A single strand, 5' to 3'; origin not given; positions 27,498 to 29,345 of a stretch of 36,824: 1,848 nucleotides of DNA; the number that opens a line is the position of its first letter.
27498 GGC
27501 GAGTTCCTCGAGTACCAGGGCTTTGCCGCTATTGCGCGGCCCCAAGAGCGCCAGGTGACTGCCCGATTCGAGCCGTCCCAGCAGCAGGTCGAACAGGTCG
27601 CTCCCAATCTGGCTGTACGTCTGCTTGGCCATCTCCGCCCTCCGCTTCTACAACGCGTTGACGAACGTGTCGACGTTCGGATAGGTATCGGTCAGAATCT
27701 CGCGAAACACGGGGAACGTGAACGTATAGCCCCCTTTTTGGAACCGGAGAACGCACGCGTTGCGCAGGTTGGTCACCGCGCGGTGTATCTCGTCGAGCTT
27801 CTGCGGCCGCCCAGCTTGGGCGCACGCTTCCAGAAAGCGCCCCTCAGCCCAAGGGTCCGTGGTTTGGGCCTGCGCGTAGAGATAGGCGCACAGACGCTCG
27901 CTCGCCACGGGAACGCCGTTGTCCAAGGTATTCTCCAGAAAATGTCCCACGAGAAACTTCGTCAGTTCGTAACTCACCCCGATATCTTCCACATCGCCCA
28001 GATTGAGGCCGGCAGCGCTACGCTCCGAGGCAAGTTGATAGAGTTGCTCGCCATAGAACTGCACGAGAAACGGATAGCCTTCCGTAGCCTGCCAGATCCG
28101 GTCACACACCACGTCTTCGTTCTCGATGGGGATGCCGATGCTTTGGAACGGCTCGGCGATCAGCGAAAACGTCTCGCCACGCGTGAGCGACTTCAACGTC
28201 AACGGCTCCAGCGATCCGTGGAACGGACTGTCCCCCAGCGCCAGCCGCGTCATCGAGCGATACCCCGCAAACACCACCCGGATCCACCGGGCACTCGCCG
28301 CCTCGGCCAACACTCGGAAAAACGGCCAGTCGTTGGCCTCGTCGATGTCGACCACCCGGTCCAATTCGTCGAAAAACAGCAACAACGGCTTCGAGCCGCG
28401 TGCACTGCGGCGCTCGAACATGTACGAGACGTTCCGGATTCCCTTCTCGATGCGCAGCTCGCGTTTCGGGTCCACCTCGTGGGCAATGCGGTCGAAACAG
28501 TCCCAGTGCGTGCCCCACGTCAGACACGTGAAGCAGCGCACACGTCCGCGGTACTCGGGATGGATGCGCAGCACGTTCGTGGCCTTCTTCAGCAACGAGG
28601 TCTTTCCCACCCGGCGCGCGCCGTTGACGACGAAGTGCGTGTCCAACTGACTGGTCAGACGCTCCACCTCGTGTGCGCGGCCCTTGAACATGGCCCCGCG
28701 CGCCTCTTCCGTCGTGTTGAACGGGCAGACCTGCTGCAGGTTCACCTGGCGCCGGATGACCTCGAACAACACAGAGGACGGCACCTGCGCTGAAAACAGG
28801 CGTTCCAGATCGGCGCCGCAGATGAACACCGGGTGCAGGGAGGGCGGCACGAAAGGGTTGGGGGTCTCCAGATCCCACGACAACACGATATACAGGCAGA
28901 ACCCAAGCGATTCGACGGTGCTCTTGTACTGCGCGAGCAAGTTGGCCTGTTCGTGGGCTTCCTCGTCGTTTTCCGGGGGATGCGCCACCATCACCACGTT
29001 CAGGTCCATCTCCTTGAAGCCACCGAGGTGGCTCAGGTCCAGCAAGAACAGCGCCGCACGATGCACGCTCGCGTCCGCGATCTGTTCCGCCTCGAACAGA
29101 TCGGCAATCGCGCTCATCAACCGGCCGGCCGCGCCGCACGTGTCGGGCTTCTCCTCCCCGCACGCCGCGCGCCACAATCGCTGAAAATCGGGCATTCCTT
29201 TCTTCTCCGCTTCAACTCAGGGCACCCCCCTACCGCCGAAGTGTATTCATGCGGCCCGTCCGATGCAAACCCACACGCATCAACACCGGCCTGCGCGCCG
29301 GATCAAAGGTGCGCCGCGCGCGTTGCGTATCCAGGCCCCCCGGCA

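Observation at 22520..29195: Translationally coupled four-gene module: STAND-like ATPase, ATPase-GAF-PAS-GAF-histidine kinase, receiver without DNA-binding output, orphan 215-aa protein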

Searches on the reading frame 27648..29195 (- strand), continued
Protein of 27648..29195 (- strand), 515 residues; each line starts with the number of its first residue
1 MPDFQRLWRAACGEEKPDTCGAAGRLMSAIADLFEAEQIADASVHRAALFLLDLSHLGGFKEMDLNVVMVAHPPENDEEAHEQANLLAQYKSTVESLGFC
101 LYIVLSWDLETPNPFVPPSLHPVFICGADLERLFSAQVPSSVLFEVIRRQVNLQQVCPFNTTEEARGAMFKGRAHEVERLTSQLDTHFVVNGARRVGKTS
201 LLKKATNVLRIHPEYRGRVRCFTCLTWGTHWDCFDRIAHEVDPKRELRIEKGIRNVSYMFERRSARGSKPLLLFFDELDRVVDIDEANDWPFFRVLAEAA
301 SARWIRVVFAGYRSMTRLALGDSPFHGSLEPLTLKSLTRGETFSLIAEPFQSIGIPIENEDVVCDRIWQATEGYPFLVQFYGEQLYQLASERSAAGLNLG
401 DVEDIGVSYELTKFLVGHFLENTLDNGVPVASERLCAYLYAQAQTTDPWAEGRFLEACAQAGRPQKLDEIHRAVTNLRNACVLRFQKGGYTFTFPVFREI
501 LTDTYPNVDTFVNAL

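Call 42: fold_search(model_id=the predicted structure, library=pdb)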
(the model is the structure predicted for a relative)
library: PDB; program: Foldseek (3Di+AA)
matches with E <= 10: 1511; with E <= 0.001: 436
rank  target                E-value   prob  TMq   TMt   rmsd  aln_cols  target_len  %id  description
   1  2fna_A                8.0e-10  1.00  0.48  0.66   6.4       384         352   19  Crystal structure of an archaeal aaa+ atpase (sso1545) from sulfolobus solfataricus p2 at 2.00 A resolution (released 2006-02-07)
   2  2qen                  9.2e-10  1.00  0.45  0.64   5.6       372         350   15  The walker-type atpase paby2304 of pyrococcus abyssi (released 2008-07-01)
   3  5uj7_D                1.3e-08  1.00  0.32  0.41  13.6       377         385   14  Structure of the active form of human Origin Recognition Complex ATPase motor module, complex subunitS 1, 4, 5 (released 2017-02-08)
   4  5uj7_C                1.9e-08  1.00  0.36  0.45  12.8       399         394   14  Structure of the active form of human Origin Recognition Complex ATPase motor module, complex subunitS 1, 4, 5 (released 2017-02-08)
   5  2v1u_A                2.4e-08  1.00  0.38  0.47   8.3       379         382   13  STRUCTURE OF THE AEROPYRUM PERNIX ORC1 PROTEIN IN COMPLEX WITH DNA (released 2007-09-18)
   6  1in6                  3.0e-08  1.00  0.35  0.55   8.0       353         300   16  THERMOTOGA MARITIMA RUVB K64R MUTANT (released 2001-08-08)
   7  1fnn_A                3.0e-08  1.00  0.33  0.44  13.3       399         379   16  CRYSTAL STRUCTURE OF CDC6P FROM PYROBACULUM AEROPHILUM (released 2000-10-04)
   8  1in8                  3.5e-08  1.00  0.36  0.56   7.8       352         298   16  THERMOTOGA MARITIMA RUVB T158V (released 2001-08-08)
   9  2qby_A                5.5e-08  1.00  0.39  0.50   7.8       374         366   13  Crystal structure of a heterodimer of Cdc6/Orc1 initiators bound to origin DNA (from S. solfataricus) (released 2007-09-11)
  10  1in5                  7.0e-08  1.00  0.35  0.55   7.9       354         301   16  THERMOGOTA MARITIMA RUVB A156S MUTANT (released 2001-08-08)
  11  7jpo_A                9.9e-08  1.00  0.34  0.46  13.2       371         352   12  ORC-O1AAA: Human Origin Recognition Complex (ORC) with dynamic/unresolved ORC2 WH (released 2020-09-02)
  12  2qby_B                1.0e-07  1.00  0.38  0.51   9.9       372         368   13  Crystal structure of a heterodimer of Cdc6/Orc1 initiators bound to origin DNA (from S. solfataricus) (released 2007-09-11)
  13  1in4                  1.1e-07  1.00  0.36  0.56   8.1       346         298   15  THERMOTOGA MARITIMA RUVB HOLLIDAY JUNCTION BRANCH MIGRATION MOTOR (released 2001-08-08)
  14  7jk6_A                1.1e-07  1.00  0.33  0.43  13.2       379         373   10  Structure of Drosophila ORC in the active conformation (released 2020-09-09)
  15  7jps_A                1.3e-07  1.00  0.32  0.44  13.5       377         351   11  ORC-DNA: Human Origin Recognition Complex (ORC) with DNA bound in the core (released 2020-09-09)
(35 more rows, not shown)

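Call 70: search_protein_families(library=phrogs, proteins=[window:27648-29195:-], max_evalue=0.1)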
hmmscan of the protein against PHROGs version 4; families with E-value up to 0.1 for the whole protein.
window:27648-29195:- (515 aa): 2 families
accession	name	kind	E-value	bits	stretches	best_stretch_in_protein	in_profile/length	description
phrog_6841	-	unknown function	4.1e-06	26.9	1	264-388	160-282/470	-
phrog_28299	-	unknown function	0.045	13.7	1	179-239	35-97/384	-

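Call 77: search_protein_families(library=pfam, alignment_id=A8, max_evalue=0.00001)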
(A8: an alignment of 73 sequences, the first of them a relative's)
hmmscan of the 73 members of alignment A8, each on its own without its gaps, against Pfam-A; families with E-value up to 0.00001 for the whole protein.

A. member 1, L008:1-492:- (164 aa): 1 family
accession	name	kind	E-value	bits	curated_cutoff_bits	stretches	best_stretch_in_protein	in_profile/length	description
PF00873.25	ACR_tran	-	7.7e-28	97.2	28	1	4-164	2-165/1021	AcrB/AcrD/AcrF family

B. families by the number of members that match (of 73 scanned): 117 families (the first 25 are shown)
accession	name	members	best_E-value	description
PF09334.17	tRNA-synt_1g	2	8.1e-104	tRNA synthetases class I (M)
PF02775.26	TPP_enzyme_C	2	6.3e-31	Thiamine pyrophosphate enzyme, C-terminal TPP binding domain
PF13360.13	PQQ_2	2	7.3e-22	Outer membrane protein assembly factor BamB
PF00092.34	VWA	2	2.2e-15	von Willebrand factor type A domain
PF13519.12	VWA_2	2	7.8e-12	von Willebrand factor type A domain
PF08659.16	KR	2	3.3e-07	KR domain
PF08903.17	DUF1846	1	9.1e-166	Domain of unknown function DUF1846, N-terminal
PF01855.24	POR_N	1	7.6e-79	Pyruvate flavodoxin/ferredoxin oxidoreductase, thiamine diP-bdg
PF01364.23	Peptidase_C25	1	9.4e-77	Peptidase family C25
PF07583.16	PSCyt2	1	3.4e-73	Protein of unknown function (DUF1549)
PF01979.26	Amidohydro_1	1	2.8e-61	Amidohydrolase family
PF01370.27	Epimerase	1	1.4e-60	NAD dependent epimerase/dehydratase family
PF07587.16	PSD1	1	3.8e-59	Protein of unknown function (DUF1553)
PF06537.16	DHOR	1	1.2e-58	Di-haem oxidoreductase, putative peroxidase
PF20254.3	DMFA2_C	1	1.7e-57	N,N-dimethylformamidase beta subunit-like, C-terminal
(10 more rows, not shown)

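Call 78: search_protein_families(library=padloc, alignment_id=A8, max_evalue=1e-10)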
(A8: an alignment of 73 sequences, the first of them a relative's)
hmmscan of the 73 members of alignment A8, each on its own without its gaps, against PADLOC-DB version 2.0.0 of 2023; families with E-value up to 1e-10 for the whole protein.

A. member 1, L008:1-492:- (164 aa): 0 families

B. families by the number of members that match (of 73 scanned): 3 families
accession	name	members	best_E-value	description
PDLC04134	mad2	2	4.1e-18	mads_2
PDLC04726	PDC-M60C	1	7.8e-54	-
PDLC04135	mad3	1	5.5e-29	mads_3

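Call 79: search_protein_families(library=padloc, proteins=[L011:579-4460:-, L012:18226-21129:-, L012:5641-8295:+, L013:18925-21519:-, L013:1042-3312:-, L013:3904-6180:-, L013:6184-8307:-, L008:7561-9717:-, L008:19534-21528:+, L009:6534-8453:+], max_evalue=1e-8)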
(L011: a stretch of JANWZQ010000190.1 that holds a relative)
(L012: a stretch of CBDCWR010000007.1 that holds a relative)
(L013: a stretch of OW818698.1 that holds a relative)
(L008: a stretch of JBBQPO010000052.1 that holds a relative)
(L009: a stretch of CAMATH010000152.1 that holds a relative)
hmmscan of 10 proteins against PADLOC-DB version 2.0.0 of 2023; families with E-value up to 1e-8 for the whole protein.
L011:579-4460:- (1294 aa): 0 families

L012:18226-21129:- (968 aa): 0 families

L012:5641-8295:+ (885 aa): 0 families

L013:18925-21519:- (865 aa): 0 families

L013:1042-3312:- (757 aa): 0 families

L013:3904-6180:- (759 aa): 0 families

L013:6184-8307:- (708 aa): 0 families

L008:7561-9717:- (719 aa): 0 families

L008:19534-21528:+ (665 aa): 0 families

L009:6534-8453:+ (640 aa): 0 families

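Call 92: search_protein_families(library=pfam, proteins=[L003:10501-11133:+, L009:16303-17025:+, L010:7236-7850:+, L082:16369-17085:+, L012:15826-16362:+, L011:8655-9044:+, L014:8522-11401:+, L024:9266-11200:+, L015:4288-6270:+], max_evalue=0.01)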
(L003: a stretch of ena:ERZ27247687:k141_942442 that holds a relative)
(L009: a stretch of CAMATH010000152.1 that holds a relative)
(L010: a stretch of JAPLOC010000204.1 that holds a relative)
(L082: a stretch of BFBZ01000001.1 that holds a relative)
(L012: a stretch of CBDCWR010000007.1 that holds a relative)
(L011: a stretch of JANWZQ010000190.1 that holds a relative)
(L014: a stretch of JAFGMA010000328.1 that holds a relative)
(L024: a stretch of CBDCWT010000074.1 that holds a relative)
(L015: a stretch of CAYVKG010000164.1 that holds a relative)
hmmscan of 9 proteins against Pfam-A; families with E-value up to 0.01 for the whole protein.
L003:10501-11133:+ (210 aa): 0 families

L009:16303-17025:+ (240 aa): 0 families

L010:7236-7850:+ (204 aa): 0 families

L082:16369-17085:+ (238 aa): 0 families

L012:15826-16362:+ (178 aa): 0 families

L011:8655-9044:+ (130 aa): 2 families
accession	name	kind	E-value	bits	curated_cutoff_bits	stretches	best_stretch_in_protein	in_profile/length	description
PF00076.28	RRM_1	-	2e-22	79.3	20.7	1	26-95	1-69/70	RNA recognition motif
PF08206.17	OB_RNB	-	0.00078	19.5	24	1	59-83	2-25/58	Ribonuclease B OB domain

L014:8522-11401:+ (959 aa): 14 families
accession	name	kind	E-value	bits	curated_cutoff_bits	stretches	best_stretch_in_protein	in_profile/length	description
PF01637.24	ATPase_2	-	4.3e-17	63.1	33.2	2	603-811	1-222/225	ATPase domain predominantly from Archaea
PF13401.12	AAA_22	-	2.5e-15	57.4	27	2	54-204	5-128/130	AAA domain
PF20703.3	nSTAND1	-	1.3e-12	48.5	27.1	2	34-258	16-218/379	Novel STAND NTPase 1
PF13191.12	AAA_16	-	4.3e-12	47.3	32.6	1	35-183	3-158/167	AAA ATPase domain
PF13173.12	AAA_14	-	5.6e-10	39.8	27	1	619-720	3-108/129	AAA domain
PF00004.35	AAA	-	7.1e-06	26.9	21.2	0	624-718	4-73/131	ATPase family associated with various cellular activities (AAA)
PF05729.18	NACHT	-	2.9e-05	24.4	26.7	0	56-188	2-121/167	NACHT domain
PF20720.3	nSTAND3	-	3e-05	24.2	27.2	0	49-77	12-40/155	Novel STAND NTPase 3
PF13479.12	AAA_24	-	4.6e-05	23.8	27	0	57-174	5-85/195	AAA domain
PF25201.1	nSTAND6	-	0.00032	21.2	27.7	0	37-82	4-46/148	Novel STAND NTPase 6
PF24883.2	NPHP3_N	-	0.00054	20.6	24.8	1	48-199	16-164/164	Nephrocystin 3, N-terminal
PF00931.28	NB-ARC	-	0.0015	18.3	23.5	0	39-85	3-49/248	NB-ARC domain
PF20702.3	nSTAND2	-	0.0055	16.5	24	0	745-822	157-232/279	Novel STAND NTPase 2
PF05621.17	TniB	-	0.008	16.1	22.4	0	618-751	35-168/189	Bacterial TniB protein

L024:9266-11200:+ (644 aa): 5 families
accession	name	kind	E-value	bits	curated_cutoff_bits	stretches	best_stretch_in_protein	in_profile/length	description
PF20703.3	nSTAND1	-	1.7e-11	44.9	27.1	1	283-514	5-239/379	Novel STAND NTPase 1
PF13401.12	AAA_22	-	7e-10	39.8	27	1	310-444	3-129/130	AAA domain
PF01637.24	ATPase_2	-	0.00025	21.4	33.2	1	299-414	3-126/225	ATPase domain predominantly from Archaea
PF13191.12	AAA_16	-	0.0005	21.1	32.6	1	297-427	2-161/167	AAA ATPase domain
PF13173.12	AAA_14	-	0.0025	18.2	27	1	315-388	5-71/129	AAA domain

L015:4288-6270:+ (660 aa): 5 families
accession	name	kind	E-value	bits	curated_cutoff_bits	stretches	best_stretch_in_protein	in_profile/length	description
PF20703.3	nSTAND1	-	5.6e-10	39.8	27.1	1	308-516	14-223/379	Novel STAND NTPase 1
PF13401.12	AAA_22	-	2.4e-09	38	27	1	329-457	9-127/130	AAA domain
PF13191.12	AAA_16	-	3.1e-06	28.2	32.6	1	310-448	2-166/167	AAA ATPase domain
PF01637.24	ATPase_2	-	6.5e-05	23.3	33.2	1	310-426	1-126/225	ATPase domain predominantly from Archaea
PF25201.1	nSTAND6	-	0.003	18.1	27.7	0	311-407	2-94/148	Novel STAND NTPase 6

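Call 95: list_cluster_members(proteins=[P0006, P0009, P0012, P0020, P0030, P0031, P0033])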
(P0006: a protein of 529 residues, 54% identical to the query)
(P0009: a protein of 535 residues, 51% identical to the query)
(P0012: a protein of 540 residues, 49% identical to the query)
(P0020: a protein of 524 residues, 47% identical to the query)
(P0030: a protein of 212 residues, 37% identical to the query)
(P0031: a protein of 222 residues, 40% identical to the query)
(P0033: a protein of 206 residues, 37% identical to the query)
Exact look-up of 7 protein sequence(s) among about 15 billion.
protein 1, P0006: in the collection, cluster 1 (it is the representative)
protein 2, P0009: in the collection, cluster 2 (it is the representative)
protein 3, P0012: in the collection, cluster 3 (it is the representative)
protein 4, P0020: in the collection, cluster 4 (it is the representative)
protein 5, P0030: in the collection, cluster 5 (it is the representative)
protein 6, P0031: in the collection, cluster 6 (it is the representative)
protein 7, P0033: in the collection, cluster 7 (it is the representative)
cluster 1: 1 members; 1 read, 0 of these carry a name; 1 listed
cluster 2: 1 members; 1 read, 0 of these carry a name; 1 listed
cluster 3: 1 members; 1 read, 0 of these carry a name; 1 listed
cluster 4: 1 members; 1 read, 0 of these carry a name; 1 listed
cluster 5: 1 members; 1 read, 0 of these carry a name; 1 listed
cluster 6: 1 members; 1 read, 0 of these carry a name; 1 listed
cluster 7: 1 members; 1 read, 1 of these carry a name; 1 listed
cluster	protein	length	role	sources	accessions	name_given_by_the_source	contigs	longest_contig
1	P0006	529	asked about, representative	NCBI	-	-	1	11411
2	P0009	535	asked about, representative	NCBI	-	-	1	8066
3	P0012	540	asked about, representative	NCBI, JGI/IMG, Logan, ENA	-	-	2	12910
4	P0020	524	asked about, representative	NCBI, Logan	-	-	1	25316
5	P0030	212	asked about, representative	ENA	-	-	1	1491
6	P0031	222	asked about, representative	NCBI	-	-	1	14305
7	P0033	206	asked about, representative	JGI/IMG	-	hypothetical protein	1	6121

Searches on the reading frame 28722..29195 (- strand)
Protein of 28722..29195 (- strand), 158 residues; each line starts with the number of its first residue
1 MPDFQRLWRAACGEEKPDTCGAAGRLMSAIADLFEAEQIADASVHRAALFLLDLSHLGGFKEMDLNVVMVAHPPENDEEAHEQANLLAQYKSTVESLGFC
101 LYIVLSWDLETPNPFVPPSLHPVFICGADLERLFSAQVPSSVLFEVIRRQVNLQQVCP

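Call 65: search_solved_structures(query=A6, max_evalue=10)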
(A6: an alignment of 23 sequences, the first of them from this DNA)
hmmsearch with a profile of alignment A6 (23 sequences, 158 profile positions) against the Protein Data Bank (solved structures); distinct sequences matched with E-value up to 10: 0.

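Call 66: search_protein_families(library=pfam, alignment_id=A6, max_evalue=10)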
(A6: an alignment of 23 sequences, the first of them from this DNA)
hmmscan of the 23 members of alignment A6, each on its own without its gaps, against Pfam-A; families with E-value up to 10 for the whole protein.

A. member 1, seq(158 aa): 0 families

B. families by the number of members that match (of 23 scanned): 3 families
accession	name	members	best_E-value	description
PF12652.12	CotJB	1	0.045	CotJB protein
PF13563.12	2_5_RNA_ligase2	1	0.14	2'-5' RNA ligase superfamily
PF24932.1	UBA_NBR1_C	1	0.14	Next to BRCA1 gene 1 protein-like, C-terminal UBA domain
